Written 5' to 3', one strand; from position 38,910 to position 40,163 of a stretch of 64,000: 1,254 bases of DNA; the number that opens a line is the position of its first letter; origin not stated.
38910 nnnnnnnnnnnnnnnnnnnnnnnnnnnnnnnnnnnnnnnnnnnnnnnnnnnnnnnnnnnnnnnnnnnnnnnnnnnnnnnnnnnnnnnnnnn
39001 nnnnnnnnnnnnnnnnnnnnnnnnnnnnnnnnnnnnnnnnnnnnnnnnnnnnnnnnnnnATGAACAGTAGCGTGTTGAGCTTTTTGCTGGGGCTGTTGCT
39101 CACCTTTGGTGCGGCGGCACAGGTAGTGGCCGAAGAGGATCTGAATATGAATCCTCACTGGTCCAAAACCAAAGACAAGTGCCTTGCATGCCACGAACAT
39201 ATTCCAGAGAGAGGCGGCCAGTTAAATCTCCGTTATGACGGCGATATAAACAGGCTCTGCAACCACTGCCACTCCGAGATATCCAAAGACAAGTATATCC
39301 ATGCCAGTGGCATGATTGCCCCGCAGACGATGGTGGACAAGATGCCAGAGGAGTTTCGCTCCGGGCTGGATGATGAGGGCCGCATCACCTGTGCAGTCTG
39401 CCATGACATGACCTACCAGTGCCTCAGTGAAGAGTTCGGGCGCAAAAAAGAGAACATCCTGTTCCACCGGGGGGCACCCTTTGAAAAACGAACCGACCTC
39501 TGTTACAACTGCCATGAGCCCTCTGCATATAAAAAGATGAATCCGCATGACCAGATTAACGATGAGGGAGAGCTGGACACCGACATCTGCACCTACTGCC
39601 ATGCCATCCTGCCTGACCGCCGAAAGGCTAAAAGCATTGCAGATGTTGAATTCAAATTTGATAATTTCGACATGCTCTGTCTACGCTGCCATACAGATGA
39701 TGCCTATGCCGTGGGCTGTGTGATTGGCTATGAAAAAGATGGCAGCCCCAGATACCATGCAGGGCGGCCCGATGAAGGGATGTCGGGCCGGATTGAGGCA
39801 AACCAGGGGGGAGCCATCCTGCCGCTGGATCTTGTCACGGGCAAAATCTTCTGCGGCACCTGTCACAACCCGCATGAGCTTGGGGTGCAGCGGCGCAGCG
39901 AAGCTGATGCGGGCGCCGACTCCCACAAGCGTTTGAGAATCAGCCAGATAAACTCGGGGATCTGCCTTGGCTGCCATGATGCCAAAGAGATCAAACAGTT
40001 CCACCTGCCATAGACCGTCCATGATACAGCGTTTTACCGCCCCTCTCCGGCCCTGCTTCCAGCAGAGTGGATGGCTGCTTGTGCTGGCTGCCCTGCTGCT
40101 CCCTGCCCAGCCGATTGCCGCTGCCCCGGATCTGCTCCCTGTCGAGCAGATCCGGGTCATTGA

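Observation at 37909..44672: Tightly coupled operon of two beta-propellers and two large multihaem cytochromes (8 + 28 haems) that fits no electron-conduit architecture I recognise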

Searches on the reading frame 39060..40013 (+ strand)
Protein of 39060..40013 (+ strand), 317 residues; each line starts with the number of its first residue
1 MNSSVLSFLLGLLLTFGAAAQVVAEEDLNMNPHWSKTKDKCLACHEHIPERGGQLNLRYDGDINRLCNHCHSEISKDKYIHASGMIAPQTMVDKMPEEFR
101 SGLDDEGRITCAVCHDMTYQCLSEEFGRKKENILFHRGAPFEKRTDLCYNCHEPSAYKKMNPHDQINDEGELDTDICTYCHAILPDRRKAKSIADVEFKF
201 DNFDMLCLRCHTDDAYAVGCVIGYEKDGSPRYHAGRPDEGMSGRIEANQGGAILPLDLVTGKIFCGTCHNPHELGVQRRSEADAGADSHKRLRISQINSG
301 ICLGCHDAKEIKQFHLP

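Call 4: search_protein_families(library=pfam, proteins=[window:39060-40013:+], max_evalue=0.01)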
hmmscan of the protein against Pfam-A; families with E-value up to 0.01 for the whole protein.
window:39060-40013:+ (317 aa): 5 families
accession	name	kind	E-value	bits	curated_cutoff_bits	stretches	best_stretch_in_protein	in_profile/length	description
PF09699.15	Paired_CXXCH_1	-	3.5e-10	39.8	20.6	0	37-74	5-39/41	Doubled CXXCH motif (Paired_CXXCH_1)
PF14522.11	Cytochrome_C7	-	1.1e-09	38.4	24.8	0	263-311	14-53/67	Cytochrome c7 and related cytochrome c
PF22678.1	Cytochrom_c_NrfB-like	-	0.00084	20.2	27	0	111-195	1-79/89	Cytochrome c-type protein NrfB-like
PF14537.11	Cytochrom_c3_2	-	0.002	19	25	0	109-211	7-78/79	Cytochrome c3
PF02085.21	Cytochrom_CIII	-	0.006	17.3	22.9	0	148-215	33-86/101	Class III cytochrome C family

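Call 6: search_protein_families(library=ncbifam, proteins=[window:39060-40013:+], max_evalue=0.01)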
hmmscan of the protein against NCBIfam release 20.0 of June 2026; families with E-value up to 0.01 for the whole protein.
window:39060-40013:+ (317 aa): 6 families
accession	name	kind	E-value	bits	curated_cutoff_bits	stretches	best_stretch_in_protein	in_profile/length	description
TIGR01905.1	paired_CXXCH_1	subfamily_domain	1.5e-10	40.8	25.2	0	289-310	19-40/41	doubled CXXCH domain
TIGR03508.1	decahem_SO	subfamily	2.8e-07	30.3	192.2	1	146-214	3-80/258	DmsE family decaheme c-type cytochrome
NF041028.1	decahem_GSU2203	exception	2.6e-06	26.9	325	1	110-213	69-157/317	GSU2203 family decaheme c-type cytochrome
NF049875.1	NetB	exception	0.0011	18.9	380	1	108-214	100-198/211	Nrf-like electron transfer protein NetB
NF008659.0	PRK11659.1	equivalog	0.0022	17.7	184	0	50-214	32-170/188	cytochrome c nitrite reductase pentaheme subunit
NF047727.1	4hemeCytCCctA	equivalog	0.0023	18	180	0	1-116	1-105/109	tetraheme c-type cytochrome CctA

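Call 7: find_encoding_contigs(protein=window:39060-40013:+, flank=10000, max_places=6)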
Protein window:39060-40013:+ (317 aa): 13 contigs read that carry it; 6 places shown.
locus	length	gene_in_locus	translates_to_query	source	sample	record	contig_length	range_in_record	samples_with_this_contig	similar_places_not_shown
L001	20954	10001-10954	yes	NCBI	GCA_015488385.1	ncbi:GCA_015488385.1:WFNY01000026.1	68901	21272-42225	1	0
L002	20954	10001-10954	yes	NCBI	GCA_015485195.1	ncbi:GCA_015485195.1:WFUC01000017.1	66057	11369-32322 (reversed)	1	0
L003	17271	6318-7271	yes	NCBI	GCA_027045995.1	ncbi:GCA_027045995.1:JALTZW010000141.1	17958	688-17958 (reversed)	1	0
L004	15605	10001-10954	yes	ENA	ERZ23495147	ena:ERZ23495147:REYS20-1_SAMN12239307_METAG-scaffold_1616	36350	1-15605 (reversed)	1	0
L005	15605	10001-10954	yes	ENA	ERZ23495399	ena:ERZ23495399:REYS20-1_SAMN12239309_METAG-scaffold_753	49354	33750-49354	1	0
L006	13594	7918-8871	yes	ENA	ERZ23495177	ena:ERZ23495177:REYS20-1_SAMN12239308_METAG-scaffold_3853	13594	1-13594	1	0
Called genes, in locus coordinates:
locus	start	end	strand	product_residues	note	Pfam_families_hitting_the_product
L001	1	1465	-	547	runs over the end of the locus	PF27104:FimW_N, PF27125:FimW_C (weak)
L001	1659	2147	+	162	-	PF00578:AhpC-TSA, PF08534:Redoxin, PF00255:GSHPx (weak), PF13098:Thioredoxin_2, PF00085:Thioredoxin (weak), PF13905:Thioredoxin_8 (weak)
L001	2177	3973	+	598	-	PF05157:MshEN, PF00437:T2SSE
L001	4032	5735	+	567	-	PF05226:CHASE2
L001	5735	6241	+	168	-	PF06347:SH3_4, PF08239:SH3_3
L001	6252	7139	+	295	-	PF01435:Peptidase_M48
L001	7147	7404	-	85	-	PF26604:CBU_0592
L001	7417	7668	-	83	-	-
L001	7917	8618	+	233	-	PF00034:Cytochrom_C, PF13442:Cytochrome_CBB3 (weak)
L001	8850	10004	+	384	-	-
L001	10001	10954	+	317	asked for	PF14522:Cytochrome_C7 (faint), PF09699:Paired_CXXCH_1 (faint)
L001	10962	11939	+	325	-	PF17170:DUF5128 (faint), PF08450:SGL (weak), PF25021:TEN_NHL (faint), PF01436:NHL (weak)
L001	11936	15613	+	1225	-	PF14522:Cytochrome_C7 (faint), PF14537:Cytochrom_c3_2 (faint), PF22113:Mtrc-MtrF_II-IV_dom (faint), PF09699:Paired_CXXCH_1 (weak)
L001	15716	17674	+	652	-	-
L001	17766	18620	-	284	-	PF01479:S4, PF00849:PseudoU_synth_2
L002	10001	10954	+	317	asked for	PF14522:Cytochrome_C7 (faint), PF09699:Paired_CXXCH_1 (faint)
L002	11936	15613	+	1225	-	PF14522:Cytochrome_C7 (faint), PF14537:Cytochrom_c3_2 (faint), PF22113:Mtrc-MtrF_II-IV_dom (faint), PF09699:Paired_CXXCH_1 (weak)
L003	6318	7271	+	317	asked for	PF14522:Cytochrome_C7 (faint), PF09699:Paired_CXXCH_1 (faint)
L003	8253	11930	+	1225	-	PF14522:Cytochrome_C7 (faint), PF14537:Cytochrom_c3_2 (faint), PF22113:Mtrc-MtrF_II-IV_dom (faint), PF09699:Paired_CXXCH_1 (weak)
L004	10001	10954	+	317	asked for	PF14522:Cytochrome_C7 (faint), PF09699:Paired_CXXCH_1 (faint)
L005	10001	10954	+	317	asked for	PF14522:Cytochrome_C7 (faint), PF09699:Paired_CXXCH_1 (faint)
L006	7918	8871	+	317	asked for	PF14522:Cytochrome_C7 (faint), PF09699:Paired_CXXCH_1 (faint)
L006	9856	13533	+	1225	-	PF14522:Cytochrome_C7 (faint), PF14537:Cytochrom_c3_2 (faint), PF22113:Mtrc-MtrF_II-IV_dom (faint), PF09699:Paired_CXXCH_1 (weak)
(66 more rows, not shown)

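Call 13: find_homologous_proteins(query=window:39060-40013:+, max_evalue=0.00001)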
Query window:39060-40013:+ (317 aa): 126 proteins with E <= 0.00001 among 2092 candidates; the best 120 are listed.
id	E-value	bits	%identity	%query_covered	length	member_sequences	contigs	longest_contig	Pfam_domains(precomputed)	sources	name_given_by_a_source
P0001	6.2e-205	698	92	100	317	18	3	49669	PF09699.16,PF14522.12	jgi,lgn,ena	-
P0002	1.2e-203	693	92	100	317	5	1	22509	PF09699.16,PF14522.12,PF22113.2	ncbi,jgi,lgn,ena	-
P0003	1.8e-177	607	84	92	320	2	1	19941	PF09699.16,PF22678.2,PF14522.12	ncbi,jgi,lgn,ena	-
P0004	3.3e-174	597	81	92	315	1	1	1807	PF09699.16,PF14522.12,PF22113.2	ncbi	-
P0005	1.9e-163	561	75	98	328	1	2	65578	PF09699.16,PF14522.12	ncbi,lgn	-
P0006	2.6e-159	548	76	97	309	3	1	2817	PF09699.16,PF14537.12,PF02085.22,PF14522.12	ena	-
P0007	5.1e-157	540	76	93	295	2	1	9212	PF09699.16,PF14522.12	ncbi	ncbi:hypothetical protein ACFL0R_06355, partial [Pseudomonadota bacterium]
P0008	6.6e-148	510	71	92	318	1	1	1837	PF09699.16,PF14522.12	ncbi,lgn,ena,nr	ncbi:MAG TPA: hypothetical protein ENJ79_04195 [Gammaproteobacteria bacterium]|nr:hypothetical prote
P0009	1.3e-147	509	67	100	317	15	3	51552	PF09699.16,PF02085.22,PF14522.12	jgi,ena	-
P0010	1.2e-146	506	68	100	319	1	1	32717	PF09699.16,PF14522.12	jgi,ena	-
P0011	5.9e-140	484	64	100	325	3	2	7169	PF09699.16,PF14522.12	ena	-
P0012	2.1e-136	472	62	100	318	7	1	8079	PF09699.16,PF14537.12,PF02085.22,PF14522.12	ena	-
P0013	2.0e-133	463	62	99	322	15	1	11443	PF09699.16,PF02085.22,PF14522.12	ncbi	-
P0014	2.6e-133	462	67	90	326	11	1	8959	PF09699.16,PF02085.22,PF14522.12,PF22113.2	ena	-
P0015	2.7e-132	459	63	100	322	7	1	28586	PF09699.16,PF02085.22,PF14522.12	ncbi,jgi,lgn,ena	-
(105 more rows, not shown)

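Call 15: find_related_loci(query=A1, collection=genome_contigs, flank=10000)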
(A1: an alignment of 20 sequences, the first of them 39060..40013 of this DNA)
Query A1 (317 aa) in genome_contigs; peptide patterns used: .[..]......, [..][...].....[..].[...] (x = any residue, [..] = any of these).
600 stretches matched a pattern (row limit reached: there are more); 204 encode a relative of the query (tblastn E <= 1e-3); the best 80 are kept; 80 distinct loci.
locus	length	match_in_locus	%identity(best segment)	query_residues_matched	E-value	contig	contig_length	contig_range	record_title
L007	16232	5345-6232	90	22-317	0e+0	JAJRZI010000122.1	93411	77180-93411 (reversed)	MAG: Gammaproteobacteria bacterium isolate Dive96_bin4.167 k141_2509397, whole genome shotgun sequence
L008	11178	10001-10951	86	1-317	0e+0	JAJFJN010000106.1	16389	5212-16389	MAG: Gammaproteobacteria bacterium isolate OFTM226 OFTM226_105, whole genome shotgun sequence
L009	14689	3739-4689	66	1-317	3e-146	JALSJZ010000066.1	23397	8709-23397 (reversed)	MAG: Sedimenticola sp. isolate 354-166_metabat2_scaf2bin.125 354-166_scaffold_2062_c1, whole genome shotgun sequence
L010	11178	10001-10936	65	1-317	4e-145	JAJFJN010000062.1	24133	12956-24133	MAG: Gammaproteobacteria bacterium isolate OFTM226 OFTM226_61, whole genome shotgun sequence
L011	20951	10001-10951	64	1-317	5e-145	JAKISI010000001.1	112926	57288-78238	MAG: Candidatus Polarisedimenticolaceae bacterium isolate D96SM.bin.13 NODE_71_length_112926_cov_13.050638, whole genome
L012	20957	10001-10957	62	1-317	1e-139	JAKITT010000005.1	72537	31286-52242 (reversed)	MAG: Candidatus Polarisedimenticolaceae bacterium isolate D96SM.bin.49 NODE_229_length_72537_cov_4.956056, whole genome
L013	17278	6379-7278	66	22-316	7e-134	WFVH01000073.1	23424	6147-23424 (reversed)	MAG: Gammaproteobacteria bacterium isolate S140_32 k151_562241, whole genome shotgun sequence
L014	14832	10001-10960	63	1-316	2e-133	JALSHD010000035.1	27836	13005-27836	MAG: Chromatiales bacterium isolate 354-166_metabat1_scaf2bin.070 354-166_scaffold_1559_c1, whole genome shotgun sequenc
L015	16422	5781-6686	46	2-306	7e-91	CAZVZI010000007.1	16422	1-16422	MAG TPA_asm: uncultured Thermodesulfobacteriota bacterium isolate SRP062349_co5_66 genome assembly, contig: NODE_1203_le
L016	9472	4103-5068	43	1-306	1e-79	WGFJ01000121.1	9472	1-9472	MAG: Deltaproteobacteria bacterium isolate S146_80 k151_627450, whole genome shotgun sequence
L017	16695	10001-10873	46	12-306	3e-79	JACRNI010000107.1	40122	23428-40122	MAG: Deltaproteobacteria bacterium isolate NC_groundwater_1931_Pr3_S-0.2um_41_6 scaffold_80871, whole genome shotgun seq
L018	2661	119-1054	45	6-307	7e-80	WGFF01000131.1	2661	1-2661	MAG: Deltaproteobacteria bacterium isolate S146_73 k151_386851, whole genome shotgun sequence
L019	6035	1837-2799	40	1-307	2e-77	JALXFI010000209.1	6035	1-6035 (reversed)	MAG: bacterium isolate V2_metabat1_scaf2bin.005 V2_NODE_2683_length_6035_cov_1.682972, whole genome shotgun sequence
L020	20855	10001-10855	44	22-307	3e-74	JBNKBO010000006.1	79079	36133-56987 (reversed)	MAG: Sideroxydans sp. isolate F1F2.bin.5.strict NODE_6_length_79079_cov_29.369256, whole genome shotgun sequence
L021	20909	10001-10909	43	12-307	6e-74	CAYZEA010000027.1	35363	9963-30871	MAG TPA_asm: uncultured Methyloversatilis sp. isolate binchicken_co266_38 genome assembly, contig: NODE_2096_length_3536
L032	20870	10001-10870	43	19-307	3e-69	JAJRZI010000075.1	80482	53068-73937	MAG: Gammaproteobacteria bacterium isolate Dive96_bin4.167 k141_1353892, whole genome shotgun sequence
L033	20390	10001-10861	43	21-307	1e-68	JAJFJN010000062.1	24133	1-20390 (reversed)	MAG: Gammaproteobacteria bacterium isolate OFTM226 OFTM226_61, whole genome shotgun sequence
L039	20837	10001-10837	42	31-307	2e-65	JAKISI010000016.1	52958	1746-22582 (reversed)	MAG: Candidatus Polarisedimenticolaceae bacterium isolate D96SM.bin.13 NODE_454_length_52958_cov_14.132990, whole genome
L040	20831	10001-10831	42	31-307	5e-64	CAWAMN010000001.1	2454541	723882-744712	MAG: uncultured Gammaproteobacteria bacterium isolate MFD01721.bin.1.18 genome assembly, contig: contig_14296, whole gen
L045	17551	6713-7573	38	14-307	4e-59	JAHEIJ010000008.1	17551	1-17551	MAG: Gammaproteobacteria bacterium isolate Ww497 NODE_5594_length_17551_cov_3.327367, whole genome shotgun sequence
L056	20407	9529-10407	34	8-307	5e-50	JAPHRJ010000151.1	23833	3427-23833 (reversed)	MAG: Gammaproteobacteria bacterium isolate N2D-Bin_13 c_000000367883, whole genome shotgun sequence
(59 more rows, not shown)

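Call 18: search_protein_families(library=pfam, proteins=[L039:3484-4590:+, L039:4887-5678:+, L039:6775-8568:+, L039:10876-11982:+, L039:12076-13095:+, L039:13269-14333:+, L039:18659-19534:+, L011:7244-8404:+, L011:8401-9126:+, L011:9050-9940:+], max_evalue=0.01)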
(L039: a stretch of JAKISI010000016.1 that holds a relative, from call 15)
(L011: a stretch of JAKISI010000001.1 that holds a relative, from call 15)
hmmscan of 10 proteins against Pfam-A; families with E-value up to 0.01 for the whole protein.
L039:3484-4590:+ (368 aa): 9 families
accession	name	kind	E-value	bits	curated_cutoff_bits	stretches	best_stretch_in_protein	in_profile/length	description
PF01436.27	NHL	-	2.4e-35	119.2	20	4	224-251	1-28/28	NHL repeat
PF17170.10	DUF5128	-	2.3e-21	76.7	22.9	4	234-291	52-110/321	6-bladed beta-propeller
PF08450.18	SGL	-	5.1e-18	66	26.3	2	174-258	131-217/246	SMP-30/Gluconolactonase/LRE-like region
PF01731.26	Arylesterase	-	4.2e-10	40.1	21.3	0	173-205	50-82/86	Arylesterase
PF06739.17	SBBP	-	6e-10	39.3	20.5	0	220-241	8-29/38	Beta-propeller repeat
PF25021.1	TEN_NHL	-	6.9e-10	38.9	27.1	0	223-251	328-356/357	Teneurin NHL domain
PF10282.15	Lactonase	-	5.6e-05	23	21.7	0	84-161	33-114/344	Lactonase, 7-bladed beta-propeller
PF03022.22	MRJP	-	0.00029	20.7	19.8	0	189-213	78-102/288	Major royal jelly protein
PF15869.11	TolB_like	-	0.0078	16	29.2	0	199-215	267-283/296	TolB-like 6-blade propeller-like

L039:4887-5678:+ (263 aa): 6 families
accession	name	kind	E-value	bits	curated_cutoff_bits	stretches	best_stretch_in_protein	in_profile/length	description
PF09699.15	Paired_CXXCH_1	-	7.3e-09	35.6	20.6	1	226-263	8-38/41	Doubled CXXCH motif (Paired_CXXCH_1)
PF14522.11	Cytochrome_C7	-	7.8e-08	32.5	24.8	1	223-263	12-50/67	Cytochrome c7 and related cytochrome c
PF14537.11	Cytochrom_c3_2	-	0.00012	22.9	25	0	222-261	55-78/79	Cytochrome c3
PF13442.11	Cytochrome_CBB3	-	0.0014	19.3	27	0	124-149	5-30/68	Cytochrome C oxidase, cbb3-type, subunit III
PF24734.1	DUF7685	-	0.0034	17.7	27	0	122-139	17-34/43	Domain of unknown function (DUF7685)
PF07583.16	PSCyt2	-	0.0064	16.9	29.8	0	213-246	166-200/209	Protein of unknown function (DUF1549)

L039:6775-8568:+ (597 aa): 0 families

L039:10876-11982:+ (368 aa): 5 families
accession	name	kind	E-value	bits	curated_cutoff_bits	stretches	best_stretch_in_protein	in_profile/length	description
PF22113.1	Mtrc-MtrF_II-IV_dom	-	9.6e-10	38.7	30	1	68-266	6-175/176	Outer membrane cytochrome MtrC/MtrF-like, domains II/IV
PF14522.11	Cytochrome_C7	-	3.9e-07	30.2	24.8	0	60-167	2-67/67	Cytochrome c7 and related cytochrome c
PF02085.21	Cytochrom_CIII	-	1.4e-06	29.1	22.9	1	59-166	21-101/101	Class III cytochrome C family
PF14537.11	Cytochrom_c3_2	-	3.5e-06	27.8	25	0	25-97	21-78/79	Cytochrome c3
PF09699.15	Paired_CXXCH_1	-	4.4e-05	23.5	20.6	0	137-170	8-40/41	Doubled CXXCH motif (Paired_CXXCH_1)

L039:12076-13095:+ (339 aa): 2 families
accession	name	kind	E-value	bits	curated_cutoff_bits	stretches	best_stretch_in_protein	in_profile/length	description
PF01292.26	Ni_hydr_CYTB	-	5.3e-07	30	30.1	1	56-239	1-157/179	Prokaryotic cytochrome b561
PF14358.11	DUF4405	-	0.00013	22.9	26.7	1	65-123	3-63/66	Domain of unknown function (DUF4405)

L039:13269-14333:+ (354 aa): 2 families
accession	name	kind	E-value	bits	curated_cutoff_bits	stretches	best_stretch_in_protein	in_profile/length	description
PF14522.11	Cytochrome_C7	-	0.00011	22.4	24.8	1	124-166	12-54/67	Cytochrome c7 and related cytochrome c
PF22113.1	Mtrc-MtrF_II-IV_dom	-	0.0035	17.3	30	0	127-166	8-41/176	Outer membrane cytochrome MtrC/MtrF-like, domains II/IV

L039:18659-19534:+ (291 aa): 3 families
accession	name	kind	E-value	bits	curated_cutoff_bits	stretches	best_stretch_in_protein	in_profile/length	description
PF09699.15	Paired_CXXCH_1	-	4.5e-08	33.1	20.6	0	62-73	9-20/41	Doubled CXXCH motif (Paired_CXXCH_1)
PF14522.11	Cytochrome_C7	-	2.6e-06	27.6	24.8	0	136-186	14-49/67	Cytochrome c7 and related cytochrome c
PF22113.1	Mtrc-MtrF_II-IV_dom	-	8.2e-05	22.6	30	1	125-188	110-166/176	Outer membrane cytochrome MtrC/MtrF-like, domains II/IV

L011:7244-8404:+ (386 aa): 5 families
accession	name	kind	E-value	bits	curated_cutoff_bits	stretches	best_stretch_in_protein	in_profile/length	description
PF22113.1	Mtrc-MtrF_II-IV_dom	-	4.3e-09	36.6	30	2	89-227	8-170/176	Outer membrane cytochrome MtrC/MtrF-like, domains II/IV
PF14522.11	Cytochrome_C7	-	2.7e-07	30.8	24.8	0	45-115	13-66/67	Cytochrome c7 and related cytochrome c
PF14537.11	Cytochrom_c3_2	-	1.6e-06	28.9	25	0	41-115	22-78/79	Cytochrome c3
PF02085.21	Cytochrom_CIII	-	0.00011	22.9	22.9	0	155-228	32-90/101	Class III cytochrome C family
PF22678.1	Cytochrom_c_NrfB-like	-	0.0021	19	27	1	216-265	1-45/89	Cytochrome c-type protein NrfB-like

L011:8401-9126:+ (241 aa): 2 families
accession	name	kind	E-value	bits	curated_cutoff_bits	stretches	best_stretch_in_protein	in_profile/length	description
PF01292.26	Ni_hydr_CYTB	-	2.6e-13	50.6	30.1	1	14-189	3-165/179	Prokaryotic cytochrome b561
PF14358.11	DUF4405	-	0.0032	18.4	26.7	0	21-80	3-64/66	Domain of unknown function (DUF4405)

L011:9050-9940:+ (296 aa): 3 families
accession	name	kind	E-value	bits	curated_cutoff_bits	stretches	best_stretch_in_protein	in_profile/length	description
PF14522.11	Cytochrome_C7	-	0.0015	18.8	24.8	0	107-144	12-49/67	Cytochrome c7 and related cytochrome c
PF03264.19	Cytochrom_NNT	-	0.0059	16.8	24.1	0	95-155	23-84/174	NapC/NirT cytochrome c family, N-terminal region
PF14537.11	Cytochrom_c3_2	-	0.008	17.1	25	0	92-150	10-71/79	Cytochrome c3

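Call 23: search_solved_structures(query=A1, max_evalue=0.1)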
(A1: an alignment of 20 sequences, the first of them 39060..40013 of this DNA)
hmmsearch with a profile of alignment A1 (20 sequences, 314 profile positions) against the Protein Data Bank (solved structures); distinct sequences matched with E-value up to 0.1: 8.
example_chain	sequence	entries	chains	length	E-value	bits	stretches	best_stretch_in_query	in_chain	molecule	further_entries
8k5o_C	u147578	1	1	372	0.00053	22.2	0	205-281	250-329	Photosynthetic reaction center cytochrome c subunit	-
2ozy_A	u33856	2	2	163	0.00055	22.1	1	41-84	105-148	Cytochrome c-type protein nrfB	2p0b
9l08_A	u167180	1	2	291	0.0087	18.2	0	26-59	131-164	Covalently Connected Cytochrome c555 trimer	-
6qvm_A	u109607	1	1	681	0.0088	18.1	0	48-123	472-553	Multiheme cytochrome cf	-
9yuq_N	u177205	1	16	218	0.042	15.9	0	48-79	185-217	Putative multiheme cytochrome c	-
6hr0_A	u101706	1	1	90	0.047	15.8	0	268-298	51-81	Cytochrome C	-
9m8m_C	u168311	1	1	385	0.052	15.6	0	73-123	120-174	Photosynthetic reaction center cytochrome c subunit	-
7xxf_C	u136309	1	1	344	0.087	14.9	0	74-123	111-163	Photosynthetic reaction center cytochrome c subunit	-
